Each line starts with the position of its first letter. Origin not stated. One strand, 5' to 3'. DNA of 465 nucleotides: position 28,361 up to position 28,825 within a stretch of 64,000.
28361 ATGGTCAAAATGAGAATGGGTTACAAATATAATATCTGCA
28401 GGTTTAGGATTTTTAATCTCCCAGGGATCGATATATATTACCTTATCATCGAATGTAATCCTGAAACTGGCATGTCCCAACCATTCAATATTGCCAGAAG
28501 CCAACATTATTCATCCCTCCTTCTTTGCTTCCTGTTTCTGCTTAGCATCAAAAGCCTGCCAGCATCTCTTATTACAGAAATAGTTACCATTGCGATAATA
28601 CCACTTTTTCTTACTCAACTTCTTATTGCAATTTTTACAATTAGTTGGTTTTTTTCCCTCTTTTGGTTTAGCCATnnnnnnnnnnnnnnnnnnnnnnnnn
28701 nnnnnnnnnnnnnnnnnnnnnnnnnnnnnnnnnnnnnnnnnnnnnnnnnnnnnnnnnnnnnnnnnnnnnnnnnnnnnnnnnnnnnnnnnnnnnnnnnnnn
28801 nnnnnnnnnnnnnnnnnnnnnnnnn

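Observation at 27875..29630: Three-gene insertion inside the conserved def-fmt-sun operon, including an unannotated 54-aa TRASH/YHS-like zinc-ribbon protein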

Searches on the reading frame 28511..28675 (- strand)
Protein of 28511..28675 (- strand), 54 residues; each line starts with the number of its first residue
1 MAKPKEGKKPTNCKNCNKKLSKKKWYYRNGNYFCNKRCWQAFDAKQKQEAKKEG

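Call 3: search_protein_families(library=pfam, proteins=[window:28511-28675:-], max_evalue=1)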
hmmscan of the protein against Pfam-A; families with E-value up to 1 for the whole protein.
window:28511-28675:- (54 aa): 5 families
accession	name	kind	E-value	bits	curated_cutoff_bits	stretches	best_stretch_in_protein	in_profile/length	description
PF00412.28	LIM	-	0.0027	18.3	22.9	1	12-41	28-57/58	LIM domain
PF04570.20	zf-FLZ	-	0.018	14.9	23.4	1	12-40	15-45/54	zinc-finger of the FCS-type, C2-C2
PF04921.20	XAP5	-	0.073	13.8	25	1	17-51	120-153/155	XAP5, circadian clock regulator C-terminal domain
PF24461.1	DUF7576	-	0.45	10.8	27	0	8-26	16-33/60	Family of unknown function (DUF7576)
PF11809.13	DUF3330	-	0.51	10.9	25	1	31-51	35-55/69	Domain of unknown function (DUF3330)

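Call 4: search_protein_families(library=ncbifam, proteins=[window:28511-28675:-], max_evalue=1)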
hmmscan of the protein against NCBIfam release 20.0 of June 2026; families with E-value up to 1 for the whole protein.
window:28511-28675:- (54 aa): 1 family
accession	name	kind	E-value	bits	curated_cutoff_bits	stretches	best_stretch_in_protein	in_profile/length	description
NF041023.1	PP0621_fam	subfamily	0.0085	16.3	45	1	5-38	37-70/71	PP0621 family protein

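Call 6: find_homologous_proteins(query=window:28511-28675:-, max_evalue=0.01)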
Query window:28511-28675:- (54 aa): 4 proteins with E <= 0.01 among 4 candidates.
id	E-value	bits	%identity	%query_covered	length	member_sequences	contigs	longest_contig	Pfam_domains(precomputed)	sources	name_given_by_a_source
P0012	4.9e-28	113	98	100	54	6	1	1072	-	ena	-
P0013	2.5e-17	79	73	98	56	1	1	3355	-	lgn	-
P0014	1.1e-15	74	77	78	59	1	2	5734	-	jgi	jgi:hypothetical protein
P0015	3.7e-14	70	72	85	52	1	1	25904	-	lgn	-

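Call 16: find_related_loci(query=A1, collection=genome_contigs, flank=7000)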
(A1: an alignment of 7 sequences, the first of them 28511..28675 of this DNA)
Query A1 (54 aa) in genome_contigs; peptide patterns used: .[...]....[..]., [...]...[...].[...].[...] (x = any residue, [..] = any of these).
186 stretches matched a pattern; 29 encode a relative of the query (tblastn E <= 1e-3); 29 distinct loci.
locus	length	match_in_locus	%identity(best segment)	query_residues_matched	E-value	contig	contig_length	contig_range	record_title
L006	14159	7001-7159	92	1-53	3e-28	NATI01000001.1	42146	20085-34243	MAG: Candidatus Omnitrophica bacterium 4484_49 ex4484_49_scaffold_65, whole genome shotgun sequence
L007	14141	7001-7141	66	8-54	1e-18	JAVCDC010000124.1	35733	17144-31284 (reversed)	MAG: Candidatus Tritonobacter lacicola isolate MAG_3300035698_867 Ga0374944_519733, whole genome shotgun sequence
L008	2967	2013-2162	68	1-49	2e-18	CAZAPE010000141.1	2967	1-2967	MAG TPA_asm: uncultured Planctomycetia bacterium isolate SRP256446_co1_212 genome assembly, contig: NODE_28847_length_29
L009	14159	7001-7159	57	1-52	2e-16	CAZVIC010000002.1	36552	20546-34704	MAG TPA_asm: uncultured Planctomycetia bacterium isolate binchicken_co181_25 genome assembly, contig: NODE_1439_length_3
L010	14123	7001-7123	71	9-49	2e-16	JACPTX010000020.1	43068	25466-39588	MAG: Candidatus Omnitrophota bacterium isolate NC_groundwater_743_Ag_S-0.65um_67_24 S37_SO-6_scaffold_236428, whole geno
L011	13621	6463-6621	60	1-52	3e-16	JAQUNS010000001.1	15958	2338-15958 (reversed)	MAG: Candidatus Omnitrophota bacterium isolate STD1_183 NODE_8838_length_15958_cov_2.374329_Sandtown_D1, whole genome sh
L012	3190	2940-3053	68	4-41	8e-15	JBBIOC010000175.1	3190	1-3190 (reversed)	MAG: Candidatus Omnitrophota bacterium isolate RVF170221_bin_270 NODE_4692_length_3190_cov_3.703668, whole genome shotgu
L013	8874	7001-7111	59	9-45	2e-14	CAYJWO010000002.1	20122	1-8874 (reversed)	MAG TPA_asm: uncultured Planctomycetales bacterium isolate ERP125453_co1_484 genome assembly, contig: NODE_2610_length_2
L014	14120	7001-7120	58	9-48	3e-14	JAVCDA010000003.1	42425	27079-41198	MAG: Candidatus Saelkia tenebricola isolate MAG_3300035698_749 Ga0374944_490795, whole genome shotgun sequence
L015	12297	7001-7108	64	4-39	2e-13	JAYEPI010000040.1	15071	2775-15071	MAG: Candidatus Omnitrophota bacterium isolate MAG005 MAG005_40, whole genome shotgun sequence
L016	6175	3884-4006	61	1-39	4e-13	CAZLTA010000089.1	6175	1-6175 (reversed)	MAG TPA_asm: uncultured Planctomycetia bacterium isolate SRP178699_co1_390 genome assembly, contig: NODE_18609_length_61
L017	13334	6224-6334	59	9-47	1e-12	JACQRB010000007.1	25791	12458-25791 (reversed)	MAG: Candidatus Omnitrophota bacterium isolate NC_groundwater_1348_Ag_S-0.2um_64_53 S_p2_S4_coassembly_k141_304048, whol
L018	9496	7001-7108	58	4-39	2e-12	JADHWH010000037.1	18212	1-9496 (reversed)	MAG: Candidatus Omnitrophota bacterium isolate BS750m-G22 BS-750m-C4820, whole genome shotgun sequence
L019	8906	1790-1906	51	7-45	4e-12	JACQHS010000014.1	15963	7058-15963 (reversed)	MAG: Candidatus Omnitrophota bacterium isolate NC_groundwater_1105_Ag_S2p5_64_204 S_2p5_S6_coassembly_k141_655704, whole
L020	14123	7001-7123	59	5-45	9e-12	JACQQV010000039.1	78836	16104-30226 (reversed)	MAG: Candidatus Omnitrophota bacterium isolate NC_groundwater_1342_Ag_S-0.2um_51_121 S_p2_S4_coassembly_k141_2104203, wh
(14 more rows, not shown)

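Call 28: find_homologous_proteins(query=A2, max_evalue=0.001)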
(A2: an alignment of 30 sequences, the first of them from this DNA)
Query A2 (30 sequences) (54 aa, profile of the alignment): 505 proteins with E <= 0.001 among 1890 candidates; the best 120 are listed.
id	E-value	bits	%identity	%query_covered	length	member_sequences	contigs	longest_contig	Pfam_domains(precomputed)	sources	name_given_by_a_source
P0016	1.2e-19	88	61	61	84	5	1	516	-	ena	-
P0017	1.6e-19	87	56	63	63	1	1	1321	-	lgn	-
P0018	2.1e-19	87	64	61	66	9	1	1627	-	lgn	-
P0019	2.6e-19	86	64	61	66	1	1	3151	-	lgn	-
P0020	2.8e-19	86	65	57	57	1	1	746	-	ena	-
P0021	3.3e-19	86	59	72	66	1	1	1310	-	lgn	-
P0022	3.4e-19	86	52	89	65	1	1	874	-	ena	-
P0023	3.7e-19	86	53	87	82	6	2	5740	-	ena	-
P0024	4.4e-19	86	61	61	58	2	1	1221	-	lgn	-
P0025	4.7e-19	86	58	61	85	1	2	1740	-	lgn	-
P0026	5.5e-19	85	60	65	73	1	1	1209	-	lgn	-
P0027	5.7e-19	85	56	83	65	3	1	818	-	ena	-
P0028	5.9e-19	85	49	87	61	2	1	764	-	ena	-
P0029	6.3e-19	85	53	87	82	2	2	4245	-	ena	-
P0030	7.4e-19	85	51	83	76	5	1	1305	-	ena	-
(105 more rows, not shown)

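Call 29: search_solved_structures(query=A2, max_evalue=10, show_alignments=3)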
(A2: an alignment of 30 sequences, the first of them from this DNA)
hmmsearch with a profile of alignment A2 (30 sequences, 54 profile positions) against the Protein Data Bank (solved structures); distinct sequences matched with E-value up to 10: 30.
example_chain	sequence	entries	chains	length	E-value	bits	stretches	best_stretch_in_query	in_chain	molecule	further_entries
2i13_A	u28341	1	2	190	1.4e-09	40.8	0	6-21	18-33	Aart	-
5wjq_D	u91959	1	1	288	3.8e-06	29.8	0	3-22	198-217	Zinc finger protein 568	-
5v3m_C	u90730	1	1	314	1.8e-05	27.6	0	3-22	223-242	Zinc finger protein 568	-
5egb_A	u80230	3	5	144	0.00013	25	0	5-23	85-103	Histone-lysine N-methyltransferase PRDM9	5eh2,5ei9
5v3g_D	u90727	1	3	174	0.00016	24.6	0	5-23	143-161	PR domain zinc finger protein 9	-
5v3j_E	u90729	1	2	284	0.00018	24.5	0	3-22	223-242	Zinc finger protein 568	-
1mey_C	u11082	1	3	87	0.00029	23.8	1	5-21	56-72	CONSENSUS ZINC FINGER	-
2kmk_A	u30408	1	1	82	0.00056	22.9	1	5-23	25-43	Zinc finger protein Gfi-1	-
9jzt_A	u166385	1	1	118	0.0022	21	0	7-25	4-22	Zinc finger and BTB domain-containing protein 20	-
1x6e_A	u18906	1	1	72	0.0063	19.5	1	5-22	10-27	Zinc finger protein 24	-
9kh2_A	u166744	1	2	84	0.017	18.1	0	8-23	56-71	Zinc finger and BTB domain-containing protein 20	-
1x6h_A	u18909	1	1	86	0.028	17.4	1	5-22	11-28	Transcriptional repressor CTCF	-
2yt9_A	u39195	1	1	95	0.04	17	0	5-22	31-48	zinc finger-containing protein 1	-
6ml2_A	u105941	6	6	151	0.045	16.8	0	5-23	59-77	Zinc finger and BTB domain-containing protein 24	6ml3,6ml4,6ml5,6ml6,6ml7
2lvr_A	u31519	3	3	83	0.073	16.1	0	5-19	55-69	Zinc finger and BTB domain-containing protein 17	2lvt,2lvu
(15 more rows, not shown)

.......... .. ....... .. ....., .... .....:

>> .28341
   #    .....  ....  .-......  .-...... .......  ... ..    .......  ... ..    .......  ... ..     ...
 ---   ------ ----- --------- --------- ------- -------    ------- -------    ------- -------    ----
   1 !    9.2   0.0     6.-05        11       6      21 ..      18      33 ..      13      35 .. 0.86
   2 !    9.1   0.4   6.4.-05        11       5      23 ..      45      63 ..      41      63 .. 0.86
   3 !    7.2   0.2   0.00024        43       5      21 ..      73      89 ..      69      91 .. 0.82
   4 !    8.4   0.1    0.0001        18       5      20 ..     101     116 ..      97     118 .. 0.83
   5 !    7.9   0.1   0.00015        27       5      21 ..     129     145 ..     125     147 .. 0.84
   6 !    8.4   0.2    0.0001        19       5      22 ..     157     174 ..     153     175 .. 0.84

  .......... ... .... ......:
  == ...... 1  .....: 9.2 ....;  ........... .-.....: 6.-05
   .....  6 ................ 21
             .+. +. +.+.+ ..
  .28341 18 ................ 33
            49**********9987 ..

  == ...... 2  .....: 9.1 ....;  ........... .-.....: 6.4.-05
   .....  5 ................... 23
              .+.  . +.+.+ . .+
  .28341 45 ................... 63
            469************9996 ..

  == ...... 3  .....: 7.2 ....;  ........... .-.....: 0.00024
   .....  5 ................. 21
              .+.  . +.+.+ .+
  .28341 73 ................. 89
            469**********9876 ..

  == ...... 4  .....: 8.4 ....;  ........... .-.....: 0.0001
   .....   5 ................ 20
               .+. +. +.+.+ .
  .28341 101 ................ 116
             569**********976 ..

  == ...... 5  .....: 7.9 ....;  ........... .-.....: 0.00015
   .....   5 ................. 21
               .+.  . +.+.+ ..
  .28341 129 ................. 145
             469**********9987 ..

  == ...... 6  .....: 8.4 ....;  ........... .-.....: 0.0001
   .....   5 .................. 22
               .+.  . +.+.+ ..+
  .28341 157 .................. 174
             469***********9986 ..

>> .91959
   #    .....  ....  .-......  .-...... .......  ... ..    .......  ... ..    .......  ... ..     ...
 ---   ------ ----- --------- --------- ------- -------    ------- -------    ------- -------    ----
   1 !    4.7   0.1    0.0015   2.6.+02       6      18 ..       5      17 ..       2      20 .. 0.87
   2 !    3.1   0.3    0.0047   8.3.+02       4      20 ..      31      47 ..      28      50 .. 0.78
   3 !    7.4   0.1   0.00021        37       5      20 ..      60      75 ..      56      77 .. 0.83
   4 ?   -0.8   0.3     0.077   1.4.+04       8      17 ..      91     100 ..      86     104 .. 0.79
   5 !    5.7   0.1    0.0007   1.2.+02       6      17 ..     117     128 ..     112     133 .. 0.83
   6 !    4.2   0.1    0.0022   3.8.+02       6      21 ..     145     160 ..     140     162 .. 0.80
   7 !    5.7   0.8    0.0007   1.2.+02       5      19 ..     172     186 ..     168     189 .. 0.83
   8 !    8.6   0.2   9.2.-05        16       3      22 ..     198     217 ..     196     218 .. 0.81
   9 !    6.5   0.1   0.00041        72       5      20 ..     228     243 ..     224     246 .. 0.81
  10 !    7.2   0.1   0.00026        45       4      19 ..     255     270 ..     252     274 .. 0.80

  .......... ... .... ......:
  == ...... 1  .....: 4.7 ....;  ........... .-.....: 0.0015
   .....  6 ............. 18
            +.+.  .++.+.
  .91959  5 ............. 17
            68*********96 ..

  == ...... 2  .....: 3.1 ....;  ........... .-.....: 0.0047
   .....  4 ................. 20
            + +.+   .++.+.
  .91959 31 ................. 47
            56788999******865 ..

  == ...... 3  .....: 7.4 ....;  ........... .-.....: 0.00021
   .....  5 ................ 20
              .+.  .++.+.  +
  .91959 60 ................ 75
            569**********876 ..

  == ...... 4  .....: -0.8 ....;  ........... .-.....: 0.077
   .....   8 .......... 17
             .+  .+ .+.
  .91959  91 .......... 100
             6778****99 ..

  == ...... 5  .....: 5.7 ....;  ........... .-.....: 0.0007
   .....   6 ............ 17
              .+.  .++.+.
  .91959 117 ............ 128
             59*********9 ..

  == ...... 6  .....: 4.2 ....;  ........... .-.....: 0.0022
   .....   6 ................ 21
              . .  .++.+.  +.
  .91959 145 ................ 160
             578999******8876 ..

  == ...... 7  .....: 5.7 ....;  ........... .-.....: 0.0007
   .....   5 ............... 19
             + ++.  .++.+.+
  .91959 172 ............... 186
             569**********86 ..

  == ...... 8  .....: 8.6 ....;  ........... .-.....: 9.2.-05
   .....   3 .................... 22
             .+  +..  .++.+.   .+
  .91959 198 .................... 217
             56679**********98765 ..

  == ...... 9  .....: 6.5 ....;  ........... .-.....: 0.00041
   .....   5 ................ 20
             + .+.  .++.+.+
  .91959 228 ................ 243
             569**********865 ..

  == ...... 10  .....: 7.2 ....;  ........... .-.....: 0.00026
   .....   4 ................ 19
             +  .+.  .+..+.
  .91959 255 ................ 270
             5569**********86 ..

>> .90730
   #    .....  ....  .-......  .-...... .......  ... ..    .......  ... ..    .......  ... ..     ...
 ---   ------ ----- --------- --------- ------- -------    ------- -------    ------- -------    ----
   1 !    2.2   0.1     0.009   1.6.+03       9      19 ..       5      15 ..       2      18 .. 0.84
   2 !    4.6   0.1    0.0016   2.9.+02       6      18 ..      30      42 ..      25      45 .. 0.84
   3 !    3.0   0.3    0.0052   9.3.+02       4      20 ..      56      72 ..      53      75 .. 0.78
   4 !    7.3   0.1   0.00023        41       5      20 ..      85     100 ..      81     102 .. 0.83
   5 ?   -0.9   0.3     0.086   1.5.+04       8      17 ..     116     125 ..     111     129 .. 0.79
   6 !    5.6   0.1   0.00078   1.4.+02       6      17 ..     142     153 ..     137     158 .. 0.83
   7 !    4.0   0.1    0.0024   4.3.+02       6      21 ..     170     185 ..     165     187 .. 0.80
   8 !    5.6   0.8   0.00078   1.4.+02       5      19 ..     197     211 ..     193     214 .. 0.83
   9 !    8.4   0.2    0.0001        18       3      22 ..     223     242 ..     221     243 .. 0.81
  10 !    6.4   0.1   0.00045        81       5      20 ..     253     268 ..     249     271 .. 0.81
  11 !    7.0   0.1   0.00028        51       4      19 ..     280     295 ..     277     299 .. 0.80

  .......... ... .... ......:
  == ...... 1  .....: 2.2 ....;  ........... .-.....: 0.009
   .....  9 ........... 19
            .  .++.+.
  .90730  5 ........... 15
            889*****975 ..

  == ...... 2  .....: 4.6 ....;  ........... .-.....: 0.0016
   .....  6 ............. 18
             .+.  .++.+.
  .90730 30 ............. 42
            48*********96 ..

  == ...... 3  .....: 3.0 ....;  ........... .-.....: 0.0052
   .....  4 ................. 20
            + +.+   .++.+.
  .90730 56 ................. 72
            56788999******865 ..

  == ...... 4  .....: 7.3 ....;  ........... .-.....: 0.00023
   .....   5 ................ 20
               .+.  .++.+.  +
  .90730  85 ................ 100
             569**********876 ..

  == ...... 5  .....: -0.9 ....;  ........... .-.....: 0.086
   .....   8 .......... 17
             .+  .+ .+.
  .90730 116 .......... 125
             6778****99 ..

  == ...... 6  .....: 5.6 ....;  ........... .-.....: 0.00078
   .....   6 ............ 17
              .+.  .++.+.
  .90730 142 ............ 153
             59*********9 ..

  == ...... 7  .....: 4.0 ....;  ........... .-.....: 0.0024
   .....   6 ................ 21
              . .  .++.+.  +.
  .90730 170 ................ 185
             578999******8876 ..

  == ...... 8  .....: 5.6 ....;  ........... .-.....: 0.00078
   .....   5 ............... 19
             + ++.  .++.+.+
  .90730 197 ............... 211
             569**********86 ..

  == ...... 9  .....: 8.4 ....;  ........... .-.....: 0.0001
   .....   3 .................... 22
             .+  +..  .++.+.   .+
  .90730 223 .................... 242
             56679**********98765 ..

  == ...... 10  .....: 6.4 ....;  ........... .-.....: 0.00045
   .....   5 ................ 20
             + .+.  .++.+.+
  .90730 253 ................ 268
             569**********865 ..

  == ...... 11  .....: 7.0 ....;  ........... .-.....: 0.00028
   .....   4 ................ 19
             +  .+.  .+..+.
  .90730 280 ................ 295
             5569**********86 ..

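Call 30: search_protein_families(library=pfam, alignment_id=A2, max_evalue=1)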
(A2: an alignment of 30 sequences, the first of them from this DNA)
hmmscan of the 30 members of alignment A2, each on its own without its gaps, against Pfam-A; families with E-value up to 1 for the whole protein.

A. member 1, seq(54 aa): 5 families
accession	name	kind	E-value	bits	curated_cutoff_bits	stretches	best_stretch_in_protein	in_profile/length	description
PF00412.28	LIM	-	0.0027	18.3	22.9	1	12-41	28-57/58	LIM domain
PF04570.20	zf-FLZ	-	0.018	14.9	23.4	1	12-40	15-45/54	zinc-finger of the FCS-type, C2-C2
PF04921.20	XAP5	-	0.073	13.8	25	1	17-51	120-153/155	XAP5, circadian clock regulator C-terminal domain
PF24461.1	DUF7576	-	0.45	10.8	27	0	8-26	16-33/60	Family of unknown function (DUF7576)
PF11809.13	DUF3330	-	0.51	10.9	25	1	31-51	35-55/69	Domain of unknown function (DUF3330)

B. families by the number of members that match (of 30 scanned): 32 families (the first 25 are shown)
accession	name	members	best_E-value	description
PF04570.20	zf-FLZ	20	0.00014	zinc-finger of the FCS-type, C2-C2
PF00412.28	LIM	16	0.00016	LIM domain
PF11781.13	Zn_ribbon_RRN7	13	0.00064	Zinc-finger of RNA-polymerase I-specific TFIIB, Rrn7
PF22926.2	C1-like_CT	6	0.074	C1 domain-like, C-terminal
PF24461.1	DUF7576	6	0.13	Family of unknown function (DUF7576)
PF02565.21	RecO_C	5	0.024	Recombination protein O C terminal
PF06467.20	zf-FCS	4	0.016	MYM-type Zinc finger with FCS sequence motif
PF15801.11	zf-C6H2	3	0.042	zf-MYND-like zinc finger, mRNA-binding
PF02069.22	Metallothio_Pro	2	0.012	Prokaryotic metallothionein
PF18716.7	VATC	2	0.012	Vms1-associating treble clef domain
PF00096.32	zf-C2H2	2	0.024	Zinc finger, C2H2 type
PF00130.28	C1_1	2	0.036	Phorbol esters/diacylglycerol binding domain (C1 domain)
PF13408.12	Zn_ribbon_recom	2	0.049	Recombinase zinc beta ribbon domain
PF23230.1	zf-C2H2_13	2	0.05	C2H2-type zinc finger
PF23545.1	Zn_ribbon_HMPTM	2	0.062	HMPTM N-terminal zinc ribbon domain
PF04945.19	YHS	2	0.13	YHS domain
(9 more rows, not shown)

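Call 44: predict_structure(alignment_id=A4)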
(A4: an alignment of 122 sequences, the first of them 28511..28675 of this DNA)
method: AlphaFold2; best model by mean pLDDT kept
length: 54 residues; sequences in the alignment: 122
mean_pLDDT: 78.0   pTM: 0.52
mean pLDDT of the five models: 78.0, 77.6, 75.2, 75.0, 74.9
residues with pLDDT >= 90: 3; 70-90: 38; 50-70: 12; < 50: 1
segments of 3 or more residues with pLDDT < 50: none
pLDDT, mean of each block of 10 residues (from residue 1): 56 83 79 89 87 68
secondary structure, 60 per line:
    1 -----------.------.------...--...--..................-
elements in order: E26-28 E31-33 H36-53
